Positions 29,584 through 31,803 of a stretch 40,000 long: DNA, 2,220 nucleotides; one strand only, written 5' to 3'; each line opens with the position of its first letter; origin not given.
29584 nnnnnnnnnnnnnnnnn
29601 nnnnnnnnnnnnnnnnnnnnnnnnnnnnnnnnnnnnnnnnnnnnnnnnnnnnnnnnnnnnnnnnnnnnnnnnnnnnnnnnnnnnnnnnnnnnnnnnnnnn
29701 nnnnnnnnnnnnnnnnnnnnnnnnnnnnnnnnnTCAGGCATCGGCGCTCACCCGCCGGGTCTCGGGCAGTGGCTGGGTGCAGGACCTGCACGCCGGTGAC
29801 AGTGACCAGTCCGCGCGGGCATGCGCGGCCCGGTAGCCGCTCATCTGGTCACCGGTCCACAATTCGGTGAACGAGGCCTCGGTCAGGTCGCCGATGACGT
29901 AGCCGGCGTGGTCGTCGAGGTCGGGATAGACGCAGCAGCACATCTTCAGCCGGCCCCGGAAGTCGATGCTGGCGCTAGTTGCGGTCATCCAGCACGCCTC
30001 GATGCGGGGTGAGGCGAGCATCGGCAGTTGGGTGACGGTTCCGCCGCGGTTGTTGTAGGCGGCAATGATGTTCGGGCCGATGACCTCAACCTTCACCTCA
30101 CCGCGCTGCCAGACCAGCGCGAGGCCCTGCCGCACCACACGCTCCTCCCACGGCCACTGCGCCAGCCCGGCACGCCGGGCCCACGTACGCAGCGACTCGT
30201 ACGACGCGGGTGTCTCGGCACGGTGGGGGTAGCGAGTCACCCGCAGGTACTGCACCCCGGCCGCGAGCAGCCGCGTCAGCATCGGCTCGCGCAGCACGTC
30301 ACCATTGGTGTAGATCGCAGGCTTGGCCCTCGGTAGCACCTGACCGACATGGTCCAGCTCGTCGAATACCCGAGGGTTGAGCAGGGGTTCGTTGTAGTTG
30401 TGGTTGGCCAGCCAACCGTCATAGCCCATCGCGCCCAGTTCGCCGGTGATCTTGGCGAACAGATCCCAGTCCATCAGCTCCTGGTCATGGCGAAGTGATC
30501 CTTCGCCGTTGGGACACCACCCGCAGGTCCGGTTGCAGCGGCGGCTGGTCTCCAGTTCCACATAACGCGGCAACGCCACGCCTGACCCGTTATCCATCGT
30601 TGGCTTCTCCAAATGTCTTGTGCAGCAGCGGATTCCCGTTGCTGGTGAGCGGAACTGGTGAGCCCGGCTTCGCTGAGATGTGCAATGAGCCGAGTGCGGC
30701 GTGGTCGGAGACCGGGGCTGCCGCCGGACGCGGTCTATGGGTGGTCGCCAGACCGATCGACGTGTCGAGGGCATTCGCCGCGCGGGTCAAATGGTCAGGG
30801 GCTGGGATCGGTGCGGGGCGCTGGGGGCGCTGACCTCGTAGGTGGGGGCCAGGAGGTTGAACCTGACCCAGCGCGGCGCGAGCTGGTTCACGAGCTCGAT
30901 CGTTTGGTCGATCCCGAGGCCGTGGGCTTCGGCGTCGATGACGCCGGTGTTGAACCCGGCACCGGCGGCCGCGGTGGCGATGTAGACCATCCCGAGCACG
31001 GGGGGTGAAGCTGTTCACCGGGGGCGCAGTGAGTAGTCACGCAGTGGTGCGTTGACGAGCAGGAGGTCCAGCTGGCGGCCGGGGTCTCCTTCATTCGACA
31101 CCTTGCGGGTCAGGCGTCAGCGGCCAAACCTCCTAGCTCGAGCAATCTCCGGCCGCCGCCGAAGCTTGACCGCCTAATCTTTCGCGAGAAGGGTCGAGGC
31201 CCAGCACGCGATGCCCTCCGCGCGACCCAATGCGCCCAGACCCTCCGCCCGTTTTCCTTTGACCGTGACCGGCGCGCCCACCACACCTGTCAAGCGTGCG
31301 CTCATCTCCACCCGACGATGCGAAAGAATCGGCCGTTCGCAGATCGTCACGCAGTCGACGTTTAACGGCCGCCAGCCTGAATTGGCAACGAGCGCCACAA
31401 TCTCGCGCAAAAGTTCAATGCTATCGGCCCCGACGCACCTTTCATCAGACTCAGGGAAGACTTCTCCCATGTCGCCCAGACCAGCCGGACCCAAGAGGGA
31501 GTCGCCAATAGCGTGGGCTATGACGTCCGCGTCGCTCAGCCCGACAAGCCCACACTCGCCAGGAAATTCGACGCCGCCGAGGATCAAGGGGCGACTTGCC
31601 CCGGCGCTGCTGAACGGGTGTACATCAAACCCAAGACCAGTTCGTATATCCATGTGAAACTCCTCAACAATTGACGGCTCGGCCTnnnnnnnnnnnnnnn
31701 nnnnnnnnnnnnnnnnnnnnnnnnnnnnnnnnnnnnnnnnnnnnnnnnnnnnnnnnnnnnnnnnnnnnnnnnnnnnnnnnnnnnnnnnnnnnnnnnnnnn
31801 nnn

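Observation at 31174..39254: Lower-GC, tightly packed 8-gene operon mixing dissociated NRPS parts, an ATP-grasp ligase, a FemAB-like transferase, a nucleotidyltransferase and an IspF-fold enzyme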

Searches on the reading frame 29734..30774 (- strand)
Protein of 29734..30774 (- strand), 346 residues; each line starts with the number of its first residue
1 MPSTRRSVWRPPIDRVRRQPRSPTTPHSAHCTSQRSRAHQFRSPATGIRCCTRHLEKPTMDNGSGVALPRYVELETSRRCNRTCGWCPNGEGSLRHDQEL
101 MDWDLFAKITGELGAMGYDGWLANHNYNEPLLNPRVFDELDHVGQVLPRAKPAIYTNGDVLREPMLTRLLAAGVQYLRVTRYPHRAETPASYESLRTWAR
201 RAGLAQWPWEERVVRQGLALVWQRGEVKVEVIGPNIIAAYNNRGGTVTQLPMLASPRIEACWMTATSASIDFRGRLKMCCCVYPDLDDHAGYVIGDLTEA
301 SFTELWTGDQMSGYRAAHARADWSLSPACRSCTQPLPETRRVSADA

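Call 11: search_protein_families(library=pfam, proteins=[window:29734-30774:-], max_evalue=0.01)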
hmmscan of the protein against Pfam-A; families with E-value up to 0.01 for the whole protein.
window:29734-30774:- (346 aa): 2 families
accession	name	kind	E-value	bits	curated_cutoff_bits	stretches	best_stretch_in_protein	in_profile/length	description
PF13186.11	SPASM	-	5.9e-10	39.7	21.5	1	261-333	1-67/67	Iron-sulfur cluster-binding domain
PF04055.27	Radical_SAM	-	3.5e-06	27.7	29.5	1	75-180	2-103/166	Radical SAM superfamily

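Call 12: search_protein_families(library=ncbifam, proteins=[window:29734-30774:-], max_evalue=0.01)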
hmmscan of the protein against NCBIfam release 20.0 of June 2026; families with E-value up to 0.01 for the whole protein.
window:29734-30774:- (346 aa): 5 families
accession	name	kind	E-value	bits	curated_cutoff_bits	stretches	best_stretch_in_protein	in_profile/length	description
TIGR04317.1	W_rSAM_matur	equivalog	4.9e-08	32.5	380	1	70-178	4-107/349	tungsten cofactor oxidoreductase radical SAM maturase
TIGR04321.1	spiroSPASM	subfamily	3e-07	29.5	250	1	67-143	228-305/510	spiro-SPASM protein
NF033640.1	N_Twi_rSAM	subfamily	6.2e-06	25.5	170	1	260-334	4-71/398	twitch domain-containing radical SAM protein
TIGR04311.1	rSAM_Geo_metal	subfamily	1.8e-05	23.9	400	1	69-178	2-109/423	radical SAM/SPASM family putative metalloenzyme maturase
TIGR04054.1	rSAM_NirJ1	equivalog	0.0031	16.2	650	0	71-179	37-140/387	putative heme d1 biosynthesis radical SAM protein NirJ1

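Call 83: search_protein_families(library=padloc, proteins=[window:29734-30597:-], max_evalue=0.001)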
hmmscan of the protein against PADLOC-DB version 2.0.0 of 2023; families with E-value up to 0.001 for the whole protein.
window:29734-30597:- (287 aa): 0 families

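Call 95: predict_structure(alignment_id=A5)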
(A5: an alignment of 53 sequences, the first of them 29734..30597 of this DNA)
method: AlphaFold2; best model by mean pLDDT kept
length: 287 residues; sequences in the alignment: 53
mean_pLDDT: 89.4   pTM: 0.88
mean pLDDT of the five models: 89.4, 88.9, 86.3, 86.1, 82.7
residues with pLDDT >= 90: 194; 70-90: 72; 50-70: 13; < 50: 8
segments of 3 or more residues with pLDDT < 50: 1-4, 284-287
pLDDT, mean of each block of 10 residues (from residue 1): 64 94 84 85 98 97 86 96 98 96 98 97 92 98 98 94 97 89 75 73 91 95 87 96 97 95 89 72 49
secondary structure, 60 per line:
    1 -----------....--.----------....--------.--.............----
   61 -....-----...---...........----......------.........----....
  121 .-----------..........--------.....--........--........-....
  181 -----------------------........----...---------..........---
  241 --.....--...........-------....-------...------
elements in order: E12-15 H29-32 H44-56 E62-65 H77-87 E92-97 H104-112 E117-121 H133-142 E151-155 E158-165 E168-175 H177-180 H204-207 E208-211 E216-218 H228-233 E234-237 H243-247 H250-260 H268-271

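Call 97: fold_search(model_id=the predicted structure, library=pdb)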
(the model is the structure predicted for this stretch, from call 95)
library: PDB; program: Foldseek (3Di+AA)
matches with E <= 10: 1415; with E <= 0.001: 46
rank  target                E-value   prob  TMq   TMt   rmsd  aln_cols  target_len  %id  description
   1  4m7t                  5.7e-17  1.00  0.71  0.82   4.3       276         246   24  Crystal structure of BtrN in complex with AdoMet and 2-DOIA (released 2013-10-02)
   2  4m7s                  2.6e-14  1.00  0.62  0.82   4.7       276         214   21  Crystal structure of SeMet BtrN in an OPEN conformation (released 2013-10-02)
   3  8hzv_C                4.2e-07  1.00  0.47  0.31   9.8       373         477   14  The crystal structure of a Radical SAM Enzyme DesII (released 2024-07-10)
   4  8hzy_A                4.5e-07  1.00  0.49  0.33   9.0       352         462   16  The crystal structure of a Radical SAM Enzyme DesII (released 2024-07-10)
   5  8hzv_D                6.0e-07  1.00  0.46  0.31   8.9       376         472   15  The crystal structure of a Radical SAM Enzyme DesII (released 2024-07-10)
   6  7wzx                  6.4e-07  1.00  0.45  0.43   7.9       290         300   19  The structure of a Twitch Radical SAM Dehydrogenase SpeY (released 2022-12-28)
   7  7wzv_A                8.1e-07  1.00  0.45  0.43   9.1       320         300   18  The structure of a Twitch Radical SAM Dehydrogenase SpeY (released 2022-12-28)
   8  8hzv_B                9.8e-07  1.00  0.47  0.31   9.0       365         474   14  The crystal structure of a Radical SAM Enzyme DesII (released 2024-07-10)
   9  7wzv_B                1.1e-06  1.00  0.48  0.46   8.5       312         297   19  The structure of a Twitch Radical SAM Dehydrogenase SpeY (released 2022-12-28)
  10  8hzv_A                1.3e-06  1.00  0.47  0.31   9.8       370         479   14  The crystal structure of a Radical SAM Enzyme DesII (released 2024-07-10)
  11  7x0b_B                1.4e-06  1.00  0.46  0.44   7.6       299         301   18  The structure of a Twitch Radical SAM Dehydrogenase SpeY (released 2022-12-28)
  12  8hzy_B                2.9e-06  1.00  0.47  0.32   8.5       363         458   14  The crystal structure of a Radical SAM Enzyme DesII (released 2024-07-10)
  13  2fb2_B                1.9e-05  1.00  0.41  0.36   9.6       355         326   12  Structure of the MoaA Arg17/266/268/Ala triple mutant (released 2006-05-09)
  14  9dfn                  2.4e-05  1.00  0.35  0.36   4.3       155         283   17  X-ray crystal structure of the second viperin-like enzyme from Trichoderma virens with bound CTP and SAM (released 2025-02-19)
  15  6c8v                  2.4e-05  1.00  0.46  0.42   9.6       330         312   13  X-ray structure of PqqE from Methylobacterium extorquens (released 2018-02-14)
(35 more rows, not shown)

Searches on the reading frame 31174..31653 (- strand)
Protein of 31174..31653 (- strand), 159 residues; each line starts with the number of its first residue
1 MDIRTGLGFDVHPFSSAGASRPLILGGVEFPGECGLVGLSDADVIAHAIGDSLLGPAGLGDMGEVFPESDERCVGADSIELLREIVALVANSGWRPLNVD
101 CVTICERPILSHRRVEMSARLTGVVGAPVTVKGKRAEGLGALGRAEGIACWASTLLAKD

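Call 4: search_protein_families(library=pfam, proteins=[window:31174-31653:-], max_evalue=0.01)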
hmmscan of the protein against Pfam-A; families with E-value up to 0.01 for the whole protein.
window:31174-31653:- (159 aa): 1 family
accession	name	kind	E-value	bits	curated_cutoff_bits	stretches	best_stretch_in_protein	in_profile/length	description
PF02542.21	YgbB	-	3e-48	164.5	26.7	1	3-156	1-154/155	YgbB family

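Call 5: search_protein_families(library=ncbifam, proteins=[window:31174-31653:-], max_evalue=0.01)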
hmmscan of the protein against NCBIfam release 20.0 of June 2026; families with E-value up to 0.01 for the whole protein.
window:31174-31653:- (159 aa): 2 families
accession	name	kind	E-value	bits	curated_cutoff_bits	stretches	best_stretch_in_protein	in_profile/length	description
TIGR00151.1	ispF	equivalog_domain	1.5e-42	145.3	116.45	1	4-157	1-154/155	2-C-methyl-D-erythritol 2,4-cyclodiphosphate synthase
NF006899.0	PRK09382.1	equivalog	8.9e-39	133.7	417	1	2-154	225-377/387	bifunctional 2-C-methyl-D-erythritol 4-phosphate cytidylyltransferase/2-C-methyl-D-erythritol 2,4-cyclodiphosphate synthase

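Call 21: find_homologous_proteins(query=window:31174-31653:-, max_evalue=1e-10)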
Query window:31174-31653:- (159 aa): 5832 proteins with E <= 1e-10 among 6277 candidates; the best 120 are listed.
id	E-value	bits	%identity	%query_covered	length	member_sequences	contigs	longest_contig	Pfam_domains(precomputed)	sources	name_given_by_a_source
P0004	1.5e-98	345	100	100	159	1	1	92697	PF02542.22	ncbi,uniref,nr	ncbi:2-C-methyl-D-erythritol 2,4-cyclodiphosphate synthase [Kribbella antibiotica]|uniref:2-C-methyl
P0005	5.4e-74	265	78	99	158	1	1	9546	PF02542.22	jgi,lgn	jgi:2-C-methyl-D-erythritol 2,4-cyclodiphosphate synthase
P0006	1.7e-73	264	76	99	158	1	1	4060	PF02542.22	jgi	jgi:2-C-methyl-D-erythritol 2,4-cyclodiphosphate synthase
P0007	8.4e-72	258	72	99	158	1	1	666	PF02542.22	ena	-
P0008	7.0e-59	216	67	98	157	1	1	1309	PF02542.22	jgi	jgi:2-C-methyl-D-erythritol 2,4-cyclodiphosphate synthase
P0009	1.5e-58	215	67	98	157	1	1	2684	PF02542.22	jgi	jgi:2-C-methyl-D-erythritol 2,4-cyclodiphosphate synthase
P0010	2.5e-58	215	67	98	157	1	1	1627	PF02542.22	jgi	jgi:2-C-methyl-D-erythritol 2,4-cyclodiphosphate synthase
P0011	7.3e-58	213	66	98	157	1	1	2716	PF02542.22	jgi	jgi:2-C-methyl-D-erythritol 2,4-cyclodiphosphate synthase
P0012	1.5e-57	212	66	98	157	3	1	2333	PF02542.22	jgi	jgi:2-C-methyl-D-erythritol 2,4-cyclodiphosphate synthase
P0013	1.9e-57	212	63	98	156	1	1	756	PF02542.22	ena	-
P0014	2.1e-57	211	66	98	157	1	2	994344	PF02542.22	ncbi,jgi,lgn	ncbi:MAG: 2-C-methyl-D-erythritol 2,4-cyclodiphosphate synthase [Acidimicrobiaceae bacterium]|jgi:2-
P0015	2.4e-57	211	65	98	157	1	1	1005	PF02542.22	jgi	jgi:2-C-methyl-D-erythritol 2,4-cyclodiphosphate synthase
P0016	5.0e-57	210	62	99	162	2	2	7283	PF02542.22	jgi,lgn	jgi:2-C-methyl-D-erythritol 2,4-cyclodiphosphate synthase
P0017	5.6e-57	210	62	98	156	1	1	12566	PF02542.22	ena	-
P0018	7.2e-57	210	61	99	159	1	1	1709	PF02542.22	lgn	-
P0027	2.3e-56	208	62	98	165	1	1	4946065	PF02542.22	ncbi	ncbi:MAG: 2-C-methyl-D-erythritol 2,4-cyclodiphosphate synthase [Ilumatobacteraceae bacterium]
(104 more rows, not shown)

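Call 22: find_encoding_contigs(protein=P0005, flank=10000, max_places=3)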
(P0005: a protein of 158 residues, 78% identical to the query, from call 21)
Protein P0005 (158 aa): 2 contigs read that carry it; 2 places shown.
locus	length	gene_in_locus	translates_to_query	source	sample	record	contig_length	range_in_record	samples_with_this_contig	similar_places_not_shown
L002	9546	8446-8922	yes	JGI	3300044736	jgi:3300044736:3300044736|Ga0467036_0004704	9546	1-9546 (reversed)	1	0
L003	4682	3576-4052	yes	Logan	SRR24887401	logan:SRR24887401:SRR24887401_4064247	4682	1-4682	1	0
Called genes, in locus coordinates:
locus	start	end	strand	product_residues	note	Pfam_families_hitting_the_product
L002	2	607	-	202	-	?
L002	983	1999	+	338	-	-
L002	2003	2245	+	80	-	PF00550:PP-binding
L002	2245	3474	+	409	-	PF05977:MFS_3, PF07690:MFS_1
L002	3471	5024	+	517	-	PF00501:AMP-binding, PF13193:AMP-binding_C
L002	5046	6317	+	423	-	PF13535:ATP-grasp_4 (faint)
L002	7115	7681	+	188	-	PF00668:Condensation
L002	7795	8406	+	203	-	-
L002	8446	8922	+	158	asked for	PF02542:YgbB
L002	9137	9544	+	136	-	?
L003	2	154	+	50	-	?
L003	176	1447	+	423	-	PF13535:ATP-grasp_4 (faint)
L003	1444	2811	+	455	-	PF00668:Condensation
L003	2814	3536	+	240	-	PF00483:NTP_transferase (weak), PF12804:NTP_transf_3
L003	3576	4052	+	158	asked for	PF02542:YgbB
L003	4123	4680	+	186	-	?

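Call 23: find_encoding_contigs(protein=P0006, flank=10000, max_places=3)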
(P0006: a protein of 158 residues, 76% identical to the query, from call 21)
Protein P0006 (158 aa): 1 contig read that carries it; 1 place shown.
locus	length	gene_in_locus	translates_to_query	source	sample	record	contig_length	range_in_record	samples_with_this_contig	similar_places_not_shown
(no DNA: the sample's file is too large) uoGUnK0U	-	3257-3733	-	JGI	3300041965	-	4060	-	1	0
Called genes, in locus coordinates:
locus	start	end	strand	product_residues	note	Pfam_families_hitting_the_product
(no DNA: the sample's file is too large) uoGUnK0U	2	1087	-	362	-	?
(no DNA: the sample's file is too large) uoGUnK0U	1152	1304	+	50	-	-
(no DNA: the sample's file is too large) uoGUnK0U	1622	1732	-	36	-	-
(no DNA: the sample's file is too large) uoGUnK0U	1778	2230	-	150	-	-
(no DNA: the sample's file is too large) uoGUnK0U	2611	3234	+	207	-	PF12804:NTP_transf_3 (weak)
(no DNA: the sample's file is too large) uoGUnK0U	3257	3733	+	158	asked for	PF02542:YgbB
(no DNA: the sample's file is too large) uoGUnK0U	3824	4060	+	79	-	?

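Call 49: find_encoding_contigs(protein=P0027, flank=4000, max_places=1)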
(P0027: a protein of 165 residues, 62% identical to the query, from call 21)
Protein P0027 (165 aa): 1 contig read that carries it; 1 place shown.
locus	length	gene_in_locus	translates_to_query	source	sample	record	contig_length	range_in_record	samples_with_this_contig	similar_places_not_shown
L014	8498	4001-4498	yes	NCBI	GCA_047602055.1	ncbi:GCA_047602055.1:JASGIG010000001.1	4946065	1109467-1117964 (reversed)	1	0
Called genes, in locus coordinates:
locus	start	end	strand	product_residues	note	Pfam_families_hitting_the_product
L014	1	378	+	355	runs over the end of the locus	PF04069:OpuAC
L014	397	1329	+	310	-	PF00005:ABC_tran, PF13304:AAA_21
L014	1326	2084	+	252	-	PF12730:ABC2_membrane_4 (weak)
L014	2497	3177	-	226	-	PF00027:cNMP_binding, PF13545:HTH_Crp_2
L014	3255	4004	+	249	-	PF01128:IspD, PF12804:NTP_transf_3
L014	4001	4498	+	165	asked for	PF02542:YgbB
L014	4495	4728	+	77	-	-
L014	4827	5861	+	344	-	PF08032:SpoU_sub_bind, PF00588:SpoU_methylase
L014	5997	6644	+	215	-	PF13302:Acetyltransf_3, PF00583:Acetyltransf_1 (weak)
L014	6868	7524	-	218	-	PF00440:TetR_N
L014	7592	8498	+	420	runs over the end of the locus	PF00067:p450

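Call 67: search_protein_families(library=pfam, proteins=[L002:2-607:-], max_evalue=0.01)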
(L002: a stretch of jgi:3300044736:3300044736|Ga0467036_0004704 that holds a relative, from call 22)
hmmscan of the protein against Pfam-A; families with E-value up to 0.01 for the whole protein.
L002:2-607:- (202 aa): 2 families
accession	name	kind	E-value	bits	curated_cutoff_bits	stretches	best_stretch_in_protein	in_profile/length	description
PF13936.12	HTH_38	-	9.2e-06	25.7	27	1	2-41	5-44/44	Helix-turn-helix domain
PF13384.12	HTH_23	-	0.0033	17.6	24.6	0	22-46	22-48/50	Homeodomain-like domain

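Call 83: search_protein_families(library=padloc, proteins=[window:31174-31653:-], max_evalue=0.001)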
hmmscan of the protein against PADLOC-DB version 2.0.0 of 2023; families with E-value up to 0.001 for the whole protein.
window:31174-31653:- (159 aa): 0 families
